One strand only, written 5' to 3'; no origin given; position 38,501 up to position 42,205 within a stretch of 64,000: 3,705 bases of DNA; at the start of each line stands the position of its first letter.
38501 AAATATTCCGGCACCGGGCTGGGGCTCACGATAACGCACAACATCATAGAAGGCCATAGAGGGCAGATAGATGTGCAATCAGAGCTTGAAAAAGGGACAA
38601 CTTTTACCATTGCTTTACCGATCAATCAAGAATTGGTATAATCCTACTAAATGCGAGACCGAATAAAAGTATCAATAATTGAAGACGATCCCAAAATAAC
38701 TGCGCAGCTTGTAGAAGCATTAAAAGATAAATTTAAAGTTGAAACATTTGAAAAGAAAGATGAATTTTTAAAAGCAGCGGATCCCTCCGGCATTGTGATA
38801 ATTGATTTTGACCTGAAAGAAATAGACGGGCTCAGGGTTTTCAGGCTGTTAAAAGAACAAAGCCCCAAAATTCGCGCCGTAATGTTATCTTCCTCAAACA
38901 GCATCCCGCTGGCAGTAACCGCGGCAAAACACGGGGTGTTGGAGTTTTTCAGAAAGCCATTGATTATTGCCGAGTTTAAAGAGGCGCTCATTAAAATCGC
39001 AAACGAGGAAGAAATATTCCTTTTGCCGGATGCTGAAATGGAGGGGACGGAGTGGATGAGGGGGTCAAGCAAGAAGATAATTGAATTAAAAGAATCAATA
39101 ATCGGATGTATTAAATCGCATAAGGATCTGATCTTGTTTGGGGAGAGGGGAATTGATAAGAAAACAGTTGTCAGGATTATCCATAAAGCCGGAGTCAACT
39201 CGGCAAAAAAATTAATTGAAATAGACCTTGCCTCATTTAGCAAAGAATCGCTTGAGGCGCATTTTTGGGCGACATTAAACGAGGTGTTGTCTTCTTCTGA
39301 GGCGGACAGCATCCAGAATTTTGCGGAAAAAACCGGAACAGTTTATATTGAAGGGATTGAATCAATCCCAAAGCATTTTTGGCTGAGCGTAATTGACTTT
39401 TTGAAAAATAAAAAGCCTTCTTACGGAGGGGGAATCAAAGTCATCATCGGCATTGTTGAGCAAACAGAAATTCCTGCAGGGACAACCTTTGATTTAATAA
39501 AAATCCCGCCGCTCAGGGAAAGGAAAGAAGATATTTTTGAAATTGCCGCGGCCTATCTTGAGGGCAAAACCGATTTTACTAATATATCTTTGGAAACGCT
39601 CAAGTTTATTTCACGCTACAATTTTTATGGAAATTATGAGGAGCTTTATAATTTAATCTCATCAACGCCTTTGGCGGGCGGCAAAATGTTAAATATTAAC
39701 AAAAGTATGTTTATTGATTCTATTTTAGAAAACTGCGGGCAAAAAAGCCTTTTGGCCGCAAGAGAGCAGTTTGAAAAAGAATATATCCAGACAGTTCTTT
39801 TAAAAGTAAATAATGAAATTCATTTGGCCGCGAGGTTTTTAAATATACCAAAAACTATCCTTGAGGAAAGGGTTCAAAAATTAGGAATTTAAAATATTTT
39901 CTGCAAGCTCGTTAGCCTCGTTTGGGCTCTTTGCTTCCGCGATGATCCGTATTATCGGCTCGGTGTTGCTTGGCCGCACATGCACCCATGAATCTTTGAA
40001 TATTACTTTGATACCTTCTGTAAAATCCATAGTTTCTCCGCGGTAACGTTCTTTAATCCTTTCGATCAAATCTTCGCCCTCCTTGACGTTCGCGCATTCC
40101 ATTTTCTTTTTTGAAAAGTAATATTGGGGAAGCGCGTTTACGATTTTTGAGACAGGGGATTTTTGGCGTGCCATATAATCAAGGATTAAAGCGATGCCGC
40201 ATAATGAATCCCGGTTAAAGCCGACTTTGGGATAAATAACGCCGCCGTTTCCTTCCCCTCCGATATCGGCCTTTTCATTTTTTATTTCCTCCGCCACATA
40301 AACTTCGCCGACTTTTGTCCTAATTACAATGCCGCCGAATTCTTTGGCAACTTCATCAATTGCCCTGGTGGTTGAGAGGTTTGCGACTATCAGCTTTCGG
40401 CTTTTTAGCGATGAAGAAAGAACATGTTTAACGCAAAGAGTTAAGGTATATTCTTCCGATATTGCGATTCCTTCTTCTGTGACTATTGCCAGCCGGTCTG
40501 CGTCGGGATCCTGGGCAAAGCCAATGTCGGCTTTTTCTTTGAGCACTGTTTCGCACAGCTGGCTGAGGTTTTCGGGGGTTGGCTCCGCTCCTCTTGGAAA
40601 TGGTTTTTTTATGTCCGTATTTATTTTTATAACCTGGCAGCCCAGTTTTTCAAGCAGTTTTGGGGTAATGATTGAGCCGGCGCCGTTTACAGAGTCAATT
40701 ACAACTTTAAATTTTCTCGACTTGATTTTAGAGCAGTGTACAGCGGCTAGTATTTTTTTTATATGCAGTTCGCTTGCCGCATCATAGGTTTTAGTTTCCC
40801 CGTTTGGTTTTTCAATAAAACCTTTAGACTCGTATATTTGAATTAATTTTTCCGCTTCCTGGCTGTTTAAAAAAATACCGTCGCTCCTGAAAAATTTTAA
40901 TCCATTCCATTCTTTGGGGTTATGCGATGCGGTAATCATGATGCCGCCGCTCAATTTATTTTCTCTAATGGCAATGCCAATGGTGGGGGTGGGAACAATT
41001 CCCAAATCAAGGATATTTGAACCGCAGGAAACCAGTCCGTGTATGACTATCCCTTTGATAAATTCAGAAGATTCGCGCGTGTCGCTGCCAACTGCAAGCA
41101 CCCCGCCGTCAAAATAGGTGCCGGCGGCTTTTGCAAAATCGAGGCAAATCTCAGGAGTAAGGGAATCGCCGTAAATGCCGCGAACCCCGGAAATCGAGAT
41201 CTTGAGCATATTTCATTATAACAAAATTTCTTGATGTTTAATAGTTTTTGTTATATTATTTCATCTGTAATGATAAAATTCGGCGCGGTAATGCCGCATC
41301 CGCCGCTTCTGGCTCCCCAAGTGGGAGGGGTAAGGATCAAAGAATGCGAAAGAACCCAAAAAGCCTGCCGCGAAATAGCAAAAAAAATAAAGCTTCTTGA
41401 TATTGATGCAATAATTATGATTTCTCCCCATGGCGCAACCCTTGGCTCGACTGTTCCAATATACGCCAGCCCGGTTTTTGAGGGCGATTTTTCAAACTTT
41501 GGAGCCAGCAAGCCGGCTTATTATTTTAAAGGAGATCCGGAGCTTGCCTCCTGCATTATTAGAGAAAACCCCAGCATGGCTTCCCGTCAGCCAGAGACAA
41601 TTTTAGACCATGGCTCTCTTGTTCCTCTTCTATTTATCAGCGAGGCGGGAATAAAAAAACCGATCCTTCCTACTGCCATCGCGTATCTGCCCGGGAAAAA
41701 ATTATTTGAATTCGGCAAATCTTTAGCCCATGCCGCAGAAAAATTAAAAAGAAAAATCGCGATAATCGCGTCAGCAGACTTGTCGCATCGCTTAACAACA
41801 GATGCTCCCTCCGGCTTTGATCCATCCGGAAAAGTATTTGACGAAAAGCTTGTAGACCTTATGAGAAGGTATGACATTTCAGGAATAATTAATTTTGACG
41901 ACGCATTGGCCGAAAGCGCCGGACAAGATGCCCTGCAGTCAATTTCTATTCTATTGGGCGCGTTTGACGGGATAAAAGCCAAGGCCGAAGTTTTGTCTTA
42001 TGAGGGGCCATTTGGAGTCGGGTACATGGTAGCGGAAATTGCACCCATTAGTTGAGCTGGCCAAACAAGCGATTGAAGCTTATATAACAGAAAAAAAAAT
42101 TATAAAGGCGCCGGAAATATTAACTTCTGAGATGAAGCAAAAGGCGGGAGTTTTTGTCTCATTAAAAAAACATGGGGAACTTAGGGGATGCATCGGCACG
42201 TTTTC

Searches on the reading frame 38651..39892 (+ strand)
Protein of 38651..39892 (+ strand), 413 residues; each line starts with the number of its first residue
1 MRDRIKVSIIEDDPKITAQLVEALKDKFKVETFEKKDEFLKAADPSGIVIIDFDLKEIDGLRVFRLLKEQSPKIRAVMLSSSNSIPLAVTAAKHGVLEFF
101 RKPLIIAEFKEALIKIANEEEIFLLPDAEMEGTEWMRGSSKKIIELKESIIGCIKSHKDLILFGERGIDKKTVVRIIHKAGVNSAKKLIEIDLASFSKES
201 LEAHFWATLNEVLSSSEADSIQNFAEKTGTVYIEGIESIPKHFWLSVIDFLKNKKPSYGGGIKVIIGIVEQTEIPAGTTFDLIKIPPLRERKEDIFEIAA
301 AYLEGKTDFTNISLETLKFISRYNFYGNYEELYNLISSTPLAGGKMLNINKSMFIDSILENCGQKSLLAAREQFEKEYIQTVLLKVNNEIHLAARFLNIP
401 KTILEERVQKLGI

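Call 37: search_protein_families(library=pfam, proteins=[window:38651-39892:+], max_evalue=0.0001)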
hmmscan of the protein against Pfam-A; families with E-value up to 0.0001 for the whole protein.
window:38651-39892:+ (413 aa): 2 families
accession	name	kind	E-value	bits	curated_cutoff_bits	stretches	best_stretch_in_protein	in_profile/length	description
PF00072.30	Response_reg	-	3.6e-15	56.5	30.2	1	7-113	1-110/111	Response regulator receiver domain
PF00158.32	Sigma54_activat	-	1.3e-08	35.1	20.2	1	137-256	2-122/168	Sigma-54 interaction domain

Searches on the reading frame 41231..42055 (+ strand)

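Call 37: search_protein_families(library=pfam, proteins=[window:41231-42055:+], max_evalue=0.0001)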
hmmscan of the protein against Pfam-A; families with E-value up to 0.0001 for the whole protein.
window:41231-42055:+ (274 aa): 2 families
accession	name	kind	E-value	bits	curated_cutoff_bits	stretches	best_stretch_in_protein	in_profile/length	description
PF02900.23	LigB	-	9.1e-35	120.5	26.3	1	19-267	3-268/269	Catalytic LigB subunit of aromatic ring-opening dioxygenase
PF01875.22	Memo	-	5.5e-06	26.2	27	1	100-257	95-249/269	Memo-like protein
